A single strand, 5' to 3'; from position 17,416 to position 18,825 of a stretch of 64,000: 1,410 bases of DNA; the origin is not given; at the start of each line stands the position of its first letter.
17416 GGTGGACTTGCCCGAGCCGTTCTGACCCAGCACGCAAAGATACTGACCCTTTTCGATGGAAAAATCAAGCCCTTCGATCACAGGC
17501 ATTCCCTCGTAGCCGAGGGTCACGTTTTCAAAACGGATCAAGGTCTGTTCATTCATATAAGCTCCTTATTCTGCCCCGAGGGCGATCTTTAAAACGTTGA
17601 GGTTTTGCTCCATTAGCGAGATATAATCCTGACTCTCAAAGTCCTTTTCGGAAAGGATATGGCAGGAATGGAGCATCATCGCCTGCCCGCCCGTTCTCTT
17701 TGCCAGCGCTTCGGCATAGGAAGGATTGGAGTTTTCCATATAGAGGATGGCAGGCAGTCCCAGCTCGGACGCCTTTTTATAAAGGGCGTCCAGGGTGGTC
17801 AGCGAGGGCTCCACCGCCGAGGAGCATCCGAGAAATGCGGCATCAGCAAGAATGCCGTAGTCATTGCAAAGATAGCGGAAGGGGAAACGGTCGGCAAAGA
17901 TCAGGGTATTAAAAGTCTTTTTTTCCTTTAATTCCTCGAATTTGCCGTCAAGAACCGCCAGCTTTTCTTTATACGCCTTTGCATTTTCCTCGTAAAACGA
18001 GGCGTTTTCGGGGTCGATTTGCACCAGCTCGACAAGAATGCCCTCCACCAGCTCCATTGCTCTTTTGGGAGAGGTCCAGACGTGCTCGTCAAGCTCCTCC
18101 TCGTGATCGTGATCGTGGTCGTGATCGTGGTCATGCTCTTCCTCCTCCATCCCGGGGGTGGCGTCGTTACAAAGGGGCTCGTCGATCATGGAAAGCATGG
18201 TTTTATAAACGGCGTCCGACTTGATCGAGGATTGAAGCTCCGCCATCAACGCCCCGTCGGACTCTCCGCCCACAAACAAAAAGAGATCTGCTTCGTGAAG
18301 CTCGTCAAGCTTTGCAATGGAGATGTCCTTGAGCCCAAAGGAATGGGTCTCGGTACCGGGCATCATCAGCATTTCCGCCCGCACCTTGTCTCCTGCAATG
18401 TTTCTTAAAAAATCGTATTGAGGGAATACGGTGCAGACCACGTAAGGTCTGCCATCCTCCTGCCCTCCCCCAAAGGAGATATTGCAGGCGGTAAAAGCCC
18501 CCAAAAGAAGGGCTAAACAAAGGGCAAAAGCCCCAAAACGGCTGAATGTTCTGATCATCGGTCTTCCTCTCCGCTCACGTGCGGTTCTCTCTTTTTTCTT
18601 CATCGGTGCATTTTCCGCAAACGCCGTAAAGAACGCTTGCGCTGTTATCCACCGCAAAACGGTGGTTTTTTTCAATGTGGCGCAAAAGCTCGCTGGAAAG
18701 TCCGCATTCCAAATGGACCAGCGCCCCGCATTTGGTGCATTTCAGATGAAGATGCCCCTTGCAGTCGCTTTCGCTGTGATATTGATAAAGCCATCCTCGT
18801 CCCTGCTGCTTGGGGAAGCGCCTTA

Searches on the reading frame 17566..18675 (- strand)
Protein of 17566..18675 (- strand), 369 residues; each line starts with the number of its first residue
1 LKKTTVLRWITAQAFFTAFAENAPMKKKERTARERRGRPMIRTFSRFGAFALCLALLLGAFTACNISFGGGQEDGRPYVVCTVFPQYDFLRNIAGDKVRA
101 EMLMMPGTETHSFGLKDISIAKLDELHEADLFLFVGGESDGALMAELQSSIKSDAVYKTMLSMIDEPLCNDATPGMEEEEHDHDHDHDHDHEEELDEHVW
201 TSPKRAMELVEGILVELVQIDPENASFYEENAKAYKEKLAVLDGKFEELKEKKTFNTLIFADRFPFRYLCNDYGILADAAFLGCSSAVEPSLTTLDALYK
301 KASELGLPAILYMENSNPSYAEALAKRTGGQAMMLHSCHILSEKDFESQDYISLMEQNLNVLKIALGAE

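Call 76: search_protein_families(library=pfam, proteins=[window:17566-18675:-], max_evalue=0.001)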
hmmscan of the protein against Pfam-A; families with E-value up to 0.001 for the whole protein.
window:17566-18675:- (369 aa): 1 family
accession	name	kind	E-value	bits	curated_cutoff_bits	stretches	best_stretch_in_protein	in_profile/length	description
PF01297.22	ZnuA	-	3.7e-61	207.4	29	1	79-363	1-261/263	Zinc-uptake complex component A periplasmic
